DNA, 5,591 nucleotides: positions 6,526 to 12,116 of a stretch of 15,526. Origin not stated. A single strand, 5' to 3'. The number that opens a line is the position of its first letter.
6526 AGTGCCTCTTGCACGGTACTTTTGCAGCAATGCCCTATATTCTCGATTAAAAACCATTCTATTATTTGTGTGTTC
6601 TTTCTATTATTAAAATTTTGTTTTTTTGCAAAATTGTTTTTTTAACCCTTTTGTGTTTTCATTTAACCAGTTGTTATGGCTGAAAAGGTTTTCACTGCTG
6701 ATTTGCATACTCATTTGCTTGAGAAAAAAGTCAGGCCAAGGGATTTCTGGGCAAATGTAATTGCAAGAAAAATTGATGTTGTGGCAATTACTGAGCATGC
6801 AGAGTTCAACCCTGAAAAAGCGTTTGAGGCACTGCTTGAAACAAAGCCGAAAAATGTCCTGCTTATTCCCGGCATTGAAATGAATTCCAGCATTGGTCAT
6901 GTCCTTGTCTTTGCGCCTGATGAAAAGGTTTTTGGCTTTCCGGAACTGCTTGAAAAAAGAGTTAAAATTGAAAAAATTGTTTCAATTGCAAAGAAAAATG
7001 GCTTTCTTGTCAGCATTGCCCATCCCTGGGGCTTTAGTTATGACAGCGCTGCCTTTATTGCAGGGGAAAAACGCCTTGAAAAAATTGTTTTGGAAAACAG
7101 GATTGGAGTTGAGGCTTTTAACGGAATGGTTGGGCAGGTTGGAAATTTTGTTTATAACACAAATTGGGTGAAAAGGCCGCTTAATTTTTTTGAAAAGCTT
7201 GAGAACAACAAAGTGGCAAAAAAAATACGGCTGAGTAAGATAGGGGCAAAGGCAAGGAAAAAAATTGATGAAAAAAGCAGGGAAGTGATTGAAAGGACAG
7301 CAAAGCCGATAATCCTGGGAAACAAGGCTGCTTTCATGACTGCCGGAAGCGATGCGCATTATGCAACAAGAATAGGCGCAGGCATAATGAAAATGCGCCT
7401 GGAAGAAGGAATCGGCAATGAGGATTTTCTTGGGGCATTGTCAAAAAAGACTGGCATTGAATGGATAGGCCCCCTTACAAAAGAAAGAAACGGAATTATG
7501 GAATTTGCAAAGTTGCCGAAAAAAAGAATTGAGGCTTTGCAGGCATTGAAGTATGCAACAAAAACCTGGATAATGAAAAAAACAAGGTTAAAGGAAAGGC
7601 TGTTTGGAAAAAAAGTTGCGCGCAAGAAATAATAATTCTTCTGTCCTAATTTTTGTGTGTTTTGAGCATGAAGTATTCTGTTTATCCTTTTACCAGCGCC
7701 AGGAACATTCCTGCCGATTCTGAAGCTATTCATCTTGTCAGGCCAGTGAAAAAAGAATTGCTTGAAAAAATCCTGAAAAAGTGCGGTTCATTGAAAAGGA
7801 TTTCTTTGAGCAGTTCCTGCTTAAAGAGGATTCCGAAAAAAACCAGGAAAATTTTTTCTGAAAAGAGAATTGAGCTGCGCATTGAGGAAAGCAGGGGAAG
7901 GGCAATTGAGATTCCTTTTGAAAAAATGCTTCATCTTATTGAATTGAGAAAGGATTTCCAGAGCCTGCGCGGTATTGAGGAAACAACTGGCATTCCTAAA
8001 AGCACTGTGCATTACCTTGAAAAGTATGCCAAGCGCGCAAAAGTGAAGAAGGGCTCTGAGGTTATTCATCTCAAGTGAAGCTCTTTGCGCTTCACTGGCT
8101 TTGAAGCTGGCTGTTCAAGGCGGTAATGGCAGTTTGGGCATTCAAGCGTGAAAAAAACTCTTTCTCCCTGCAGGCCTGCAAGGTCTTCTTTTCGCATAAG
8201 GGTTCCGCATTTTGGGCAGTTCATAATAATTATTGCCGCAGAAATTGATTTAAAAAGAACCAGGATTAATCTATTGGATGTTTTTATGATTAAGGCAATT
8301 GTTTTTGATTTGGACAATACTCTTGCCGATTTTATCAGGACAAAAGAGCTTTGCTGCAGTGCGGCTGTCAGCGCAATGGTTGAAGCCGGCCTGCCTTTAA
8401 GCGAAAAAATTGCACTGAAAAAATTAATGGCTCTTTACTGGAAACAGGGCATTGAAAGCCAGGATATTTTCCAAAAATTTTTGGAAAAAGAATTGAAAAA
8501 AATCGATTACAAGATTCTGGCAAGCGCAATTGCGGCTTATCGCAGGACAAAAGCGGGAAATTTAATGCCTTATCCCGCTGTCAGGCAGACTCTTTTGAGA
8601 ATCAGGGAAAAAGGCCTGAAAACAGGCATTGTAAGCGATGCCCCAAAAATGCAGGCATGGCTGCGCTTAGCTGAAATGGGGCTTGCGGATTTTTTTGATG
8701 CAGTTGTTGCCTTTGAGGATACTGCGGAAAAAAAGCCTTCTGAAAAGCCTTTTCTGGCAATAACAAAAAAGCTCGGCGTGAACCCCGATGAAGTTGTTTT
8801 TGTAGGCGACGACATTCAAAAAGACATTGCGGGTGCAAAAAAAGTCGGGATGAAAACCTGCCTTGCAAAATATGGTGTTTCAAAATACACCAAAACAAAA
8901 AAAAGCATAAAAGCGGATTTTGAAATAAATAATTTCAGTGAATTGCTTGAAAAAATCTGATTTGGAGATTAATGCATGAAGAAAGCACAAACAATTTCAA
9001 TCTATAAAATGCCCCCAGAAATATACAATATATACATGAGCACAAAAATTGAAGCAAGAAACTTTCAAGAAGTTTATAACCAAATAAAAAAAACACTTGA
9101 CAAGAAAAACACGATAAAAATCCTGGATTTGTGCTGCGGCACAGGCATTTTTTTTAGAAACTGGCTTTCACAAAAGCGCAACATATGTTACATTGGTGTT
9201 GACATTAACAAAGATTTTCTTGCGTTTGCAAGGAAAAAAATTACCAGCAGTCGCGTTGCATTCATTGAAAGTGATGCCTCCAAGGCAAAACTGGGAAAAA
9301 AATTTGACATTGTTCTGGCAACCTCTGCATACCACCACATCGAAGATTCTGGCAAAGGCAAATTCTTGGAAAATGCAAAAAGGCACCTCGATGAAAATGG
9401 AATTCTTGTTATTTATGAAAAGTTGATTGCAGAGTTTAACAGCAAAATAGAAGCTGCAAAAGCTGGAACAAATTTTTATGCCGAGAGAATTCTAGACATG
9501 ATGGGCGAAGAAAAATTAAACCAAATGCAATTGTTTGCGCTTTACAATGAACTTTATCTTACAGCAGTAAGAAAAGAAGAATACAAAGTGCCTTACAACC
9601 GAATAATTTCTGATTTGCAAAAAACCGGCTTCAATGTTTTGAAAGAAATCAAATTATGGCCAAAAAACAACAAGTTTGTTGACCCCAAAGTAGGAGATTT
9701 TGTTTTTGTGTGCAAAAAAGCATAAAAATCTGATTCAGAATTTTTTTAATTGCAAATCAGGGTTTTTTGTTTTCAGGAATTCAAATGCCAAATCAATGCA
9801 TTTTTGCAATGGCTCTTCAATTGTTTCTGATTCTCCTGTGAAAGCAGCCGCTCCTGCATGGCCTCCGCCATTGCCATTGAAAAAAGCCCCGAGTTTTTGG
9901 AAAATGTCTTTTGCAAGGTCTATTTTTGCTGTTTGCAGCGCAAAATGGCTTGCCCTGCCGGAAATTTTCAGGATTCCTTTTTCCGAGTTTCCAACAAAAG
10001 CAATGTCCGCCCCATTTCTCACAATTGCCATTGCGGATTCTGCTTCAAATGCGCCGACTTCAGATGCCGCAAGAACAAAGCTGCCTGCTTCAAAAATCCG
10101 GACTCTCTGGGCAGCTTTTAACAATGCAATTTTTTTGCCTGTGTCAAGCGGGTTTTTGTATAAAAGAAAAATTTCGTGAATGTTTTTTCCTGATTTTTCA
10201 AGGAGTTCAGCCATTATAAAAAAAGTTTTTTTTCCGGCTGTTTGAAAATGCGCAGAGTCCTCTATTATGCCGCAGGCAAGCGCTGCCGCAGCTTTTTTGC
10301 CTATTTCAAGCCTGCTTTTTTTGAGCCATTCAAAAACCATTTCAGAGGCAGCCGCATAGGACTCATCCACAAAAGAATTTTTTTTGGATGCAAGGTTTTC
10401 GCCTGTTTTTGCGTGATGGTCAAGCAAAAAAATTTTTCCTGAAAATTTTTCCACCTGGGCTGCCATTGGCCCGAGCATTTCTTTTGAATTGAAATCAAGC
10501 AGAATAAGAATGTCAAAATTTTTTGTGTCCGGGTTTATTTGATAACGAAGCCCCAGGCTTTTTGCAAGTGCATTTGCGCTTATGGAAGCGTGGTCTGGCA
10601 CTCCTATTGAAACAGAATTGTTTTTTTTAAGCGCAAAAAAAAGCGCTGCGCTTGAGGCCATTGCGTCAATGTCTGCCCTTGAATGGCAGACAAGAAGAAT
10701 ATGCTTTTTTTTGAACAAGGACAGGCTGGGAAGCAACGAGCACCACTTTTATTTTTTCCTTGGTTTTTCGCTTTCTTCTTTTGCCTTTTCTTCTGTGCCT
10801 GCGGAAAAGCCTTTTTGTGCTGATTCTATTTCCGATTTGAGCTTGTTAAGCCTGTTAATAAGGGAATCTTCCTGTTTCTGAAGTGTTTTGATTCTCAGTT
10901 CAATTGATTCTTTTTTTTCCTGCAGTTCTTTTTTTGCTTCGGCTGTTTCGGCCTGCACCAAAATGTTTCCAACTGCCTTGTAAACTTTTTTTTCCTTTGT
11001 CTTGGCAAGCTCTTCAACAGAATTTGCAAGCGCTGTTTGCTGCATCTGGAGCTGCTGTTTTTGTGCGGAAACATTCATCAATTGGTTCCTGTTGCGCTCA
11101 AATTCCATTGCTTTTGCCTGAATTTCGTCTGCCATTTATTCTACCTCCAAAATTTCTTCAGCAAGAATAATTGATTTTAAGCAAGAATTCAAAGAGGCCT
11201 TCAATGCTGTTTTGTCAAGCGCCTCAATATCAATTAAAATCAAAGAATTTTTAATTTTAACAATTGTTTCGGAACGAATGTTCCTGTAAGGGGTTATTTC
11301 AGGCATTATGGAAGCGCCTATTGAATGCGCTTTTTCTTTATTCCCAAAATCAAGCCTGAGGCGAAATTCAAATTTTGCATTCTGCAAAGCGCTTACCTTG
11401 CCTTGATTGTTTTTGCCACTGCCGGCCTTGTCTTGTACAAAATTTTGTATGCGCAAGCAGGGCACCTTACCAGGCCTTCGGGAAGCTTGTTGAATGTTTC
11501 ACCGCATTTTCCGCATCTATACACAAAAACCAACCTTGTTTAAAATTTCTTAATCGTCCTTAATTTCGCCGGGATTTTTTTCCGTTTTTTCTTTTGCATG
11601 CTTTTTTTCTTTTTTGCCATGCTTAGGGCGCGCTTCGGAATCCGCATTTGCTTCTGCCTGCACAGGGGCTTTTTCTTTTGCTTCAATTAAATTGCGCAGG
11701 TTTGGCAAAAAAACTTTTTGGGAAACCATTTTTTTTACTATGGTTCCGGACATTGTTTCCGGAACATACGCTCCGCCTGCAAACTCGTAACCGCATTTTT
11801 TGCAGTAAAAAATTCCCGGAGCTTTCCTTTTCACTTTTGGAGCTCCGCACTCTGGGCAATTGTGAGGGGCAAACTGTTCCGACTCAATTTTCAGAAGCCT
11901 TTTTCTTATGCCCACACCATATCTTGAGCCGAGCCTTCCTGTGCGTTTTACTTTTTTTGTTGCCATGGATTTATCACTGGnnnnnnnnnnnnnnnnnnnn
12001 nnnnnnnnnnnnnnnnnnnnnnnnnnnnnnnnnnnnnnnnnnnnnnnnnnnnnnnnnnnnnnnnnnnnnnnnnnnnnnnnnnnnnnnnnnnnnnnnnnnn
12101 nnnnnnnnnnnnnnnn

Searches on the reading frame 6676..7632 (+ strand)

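Call 65: search_protein_families(library=pfam, proteins=[window:6676-7632:+], max_evalue=0.001)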
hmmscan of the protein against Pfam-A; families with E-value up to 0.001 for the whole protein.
window:6676-7632:+ (318 aa): 1 family
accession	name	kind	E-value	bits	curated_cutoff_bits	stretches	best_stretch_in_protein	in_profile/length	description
PF13263.12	PHP_C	-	6.6e-05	22.8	21.3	1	221-258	18-54/56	PHP-associated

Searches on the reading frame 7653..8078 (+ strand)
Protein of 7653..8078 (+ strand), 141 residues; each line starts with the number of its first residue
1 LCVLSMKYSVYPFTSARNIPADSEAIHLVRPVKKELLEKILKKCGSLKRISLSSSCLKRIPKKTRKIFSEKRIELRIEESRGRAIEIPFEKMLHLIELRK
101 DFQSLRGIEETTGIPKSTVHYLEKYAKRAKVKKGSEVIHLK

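Call 65: search_protein_families(library=pfam, proteins=[window:7653-8078:+], max_evalue=0.001)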
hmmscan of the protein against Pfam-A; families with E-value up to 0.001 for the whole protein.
window:7653-8078:+ (141 aa): 1 family
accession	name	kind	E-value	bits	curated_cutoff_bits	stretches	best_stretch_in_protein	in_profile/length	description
PF08004.16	DUF1699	-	0.00047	20.3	33.4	1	18-75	14-71/130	Protein of unknown function (DUF1699)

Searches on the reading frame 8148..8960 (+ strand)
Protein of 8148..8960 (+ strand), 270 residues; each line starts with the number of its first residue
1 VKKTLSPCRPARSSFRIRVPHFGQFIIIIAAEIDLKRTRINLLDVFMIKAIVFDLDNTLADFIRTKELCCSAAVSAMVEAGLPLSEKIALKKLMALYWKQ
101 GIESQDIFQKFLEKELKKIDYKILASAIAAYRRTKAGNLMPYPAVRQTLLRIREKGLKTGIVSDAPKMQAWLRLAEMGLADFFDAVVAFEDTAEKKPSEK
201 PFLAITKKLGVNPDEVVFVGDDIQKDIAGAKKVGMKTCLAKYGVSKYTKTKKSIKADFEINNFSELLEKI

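Call 65: search_protein_families(library=pfam, proteins=[window:8148-8960:+], max_evalue=0.001)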
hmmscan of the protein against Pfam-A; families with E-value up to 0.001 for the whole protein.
window:8148-8960:+ (270 aa): 6 families
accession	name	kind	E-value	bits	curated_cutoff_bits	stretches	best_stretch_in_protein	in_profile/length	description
PF13419.12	HAD_2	-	6.6e-31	108.2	23.8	1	51-239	1-177/178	Haloacid dehalogenase-like hydrolase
PF00702.32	Hydrolase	-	1.1e-27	98.1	26.4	1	48-234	1-191/191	haloacid dehalogenase-like hydrolase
PF13242.12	Hydrolase_like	-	1.7e-13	50.7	22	1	196-266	4-75/75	HAD-hyrolase-like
PF12710.13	HAD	-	2.9e-08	34.8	27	1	51-222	1-181/189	haloacid dehalogenase-like hydrolase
PF12689.13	Acid_PPase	-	0.00026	21.4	27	0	139-247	44-157/169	Acid Phosphatase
PF09419.16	PGP_phosphatase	-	0.00037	20.5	20.4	0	211-244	134-167/168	Mitochondrial PGP phosphatase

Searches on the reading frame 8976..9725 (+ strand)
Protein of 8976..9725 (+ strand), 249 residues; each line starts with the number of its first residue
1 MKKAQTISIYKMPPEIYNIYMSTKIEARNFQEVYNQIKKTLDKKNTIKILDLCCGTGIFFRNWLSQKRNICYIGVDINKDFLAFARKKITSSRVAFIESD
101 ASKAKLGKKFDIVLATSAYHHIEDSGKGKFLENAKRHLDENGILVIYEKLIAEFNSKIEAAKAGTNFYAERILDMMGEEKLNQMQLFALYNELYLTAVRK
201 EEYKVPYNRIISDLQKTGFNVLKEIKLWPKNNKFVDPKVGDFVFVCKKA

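Call 66: search_protein_families(library=pfam, proteins=[window:8976-9725:+], max_evalue=0.001)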
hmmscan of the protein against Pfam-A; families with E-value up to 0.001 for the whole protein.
window:8976-9725:+ (249 aa): 10 families
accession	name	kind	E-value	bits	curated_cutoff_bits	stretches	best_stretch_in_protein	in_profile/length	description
PF13649.12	Methyltransf_25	-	1.5e-16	61.3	27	1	49-142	1-97/97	Methyltransferase domain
PF13847.12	Methyltransf_31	-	5.9e-14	52.4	27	1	45-148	3-111/145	Methyltransferase domain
PF08241.18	Methyltransf_11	-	1.3e-13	51.8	21.2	1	50-146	1-95/95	Methyltransferase domain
PF08242.18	Methyltransf_12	-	1.8e-13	51.5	30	1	50-144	1-98/98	Methyltransferase domain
PF13489.12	Methyltransf_23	-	5.4e-11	42.9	27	1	37-148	13-118/164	Methyltransferase domain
PF05175.20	MTS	-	1.2e-09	38.4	23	1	39-149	25-141/170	Methyltransferase small domain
PF01209.24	Ubie_methyltran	-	2.5e-07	30.7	20.1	1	35-178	37-179/233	ubiE/COQ5 methyltransferase family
PF01728.25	FtsJ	-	7.8e-05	23.1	24.1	1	40-114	18-96/181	FtsJ-like methyltransferase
PF02353.26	CMAS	-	0.00051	19.9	27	1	36-172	53-189/273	Mycolic acid cyclopropane synthetase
PF00891.24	Methyltransf_2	-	0.00056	19.8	22.3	1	39-160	56-178/210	O-methyltransferase domain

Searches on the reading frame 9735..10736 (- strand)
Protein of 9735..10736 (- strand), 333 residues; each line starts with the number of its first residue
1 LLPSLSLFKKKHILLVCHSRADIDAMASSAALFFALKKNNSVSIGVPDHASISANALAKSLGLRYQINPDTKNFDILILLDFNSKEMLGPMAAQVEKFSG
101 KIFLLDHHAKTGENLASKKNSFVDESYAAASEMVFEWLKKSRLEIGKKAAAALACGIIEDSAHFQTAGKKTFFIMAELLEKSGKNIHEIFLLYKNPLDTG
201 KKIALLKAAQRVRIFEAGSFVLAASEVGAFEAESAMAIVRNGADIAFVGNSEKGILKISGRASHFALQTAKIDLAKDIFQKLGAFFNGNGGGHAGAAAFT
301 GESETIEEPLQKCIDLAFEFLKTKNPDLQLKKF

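Call 66: search_protein_families(library=pfam, proteins=[window:9735-10736:-], max_evalue=0.001)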
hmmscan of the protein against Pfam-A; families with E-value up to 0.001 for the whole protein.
window:9735-10736:- (333 aa): 2 families
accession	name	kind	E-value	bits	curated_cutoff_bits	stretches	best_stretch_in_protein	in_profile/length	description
PF01368.27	DHH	-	1.3e-15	58.2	28.1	1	12-157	1-125/125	DHH family, N-terminal domain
PF02272.25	DHHA1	-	3.6e-07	31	25.9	1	245-319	33-98/102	DHHA1 domain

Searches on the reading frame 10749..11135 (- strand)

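Call 66: search_protein_families(library=pfam, proteins=[window:10749-11135:-], max_evalue=0.001)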
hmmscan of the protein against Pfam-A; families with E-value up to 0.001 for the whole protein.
window:10749-11135:- (128 aa): 1 family
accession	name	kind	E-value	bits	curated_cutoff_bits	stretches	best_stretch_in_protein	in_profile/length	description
PF01920.25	Prefoldin_2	-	1.9e-17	63.6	27.6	1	6-108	1-104/106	Prefoldin subunit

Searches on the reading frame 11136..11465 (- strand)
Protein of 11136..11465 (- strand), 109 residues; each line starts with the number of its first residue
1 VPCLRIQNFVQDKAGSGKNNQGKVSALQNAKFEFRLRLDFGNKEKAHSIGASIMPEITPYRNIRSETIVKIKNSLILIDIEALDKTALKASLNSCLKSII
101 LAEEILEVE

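Call 66: search_protein_families(library=pfam, proteins=[window:11136-11465:-], max_evalue=0.001)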
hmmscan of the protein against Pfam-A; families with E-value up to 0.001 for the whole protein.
window:11136-11465:- (109 aa): 1 family
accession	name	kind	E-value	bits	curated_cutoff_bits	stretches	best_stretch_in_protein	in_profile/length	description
PF09341.15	Pcc1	-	2.3e-13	50.8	20.9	1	33-107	1-75/75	Transcription factor Pcc1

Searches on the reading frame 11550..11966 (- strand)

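Call 66: search_protein_families(library=pfam, proteins=[window:11550-11966:-], max_evalue=0.001)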
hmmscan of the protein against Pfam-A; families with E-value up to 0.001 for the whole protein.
window:11550-11966:- (138 aa): 2 families
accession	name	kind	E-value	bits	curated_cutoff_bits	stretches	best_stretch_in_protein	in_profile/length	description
PF01780.25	Ribosomal_L37ae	-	1.4e-28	99.3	21.9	1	3-83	2-82/85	Ribosomal L37ae protein family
PF09723.15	Zn_ribbon_8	-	0.00074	19.9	34.4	0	30-47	23-39/41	Zinc ribbon domain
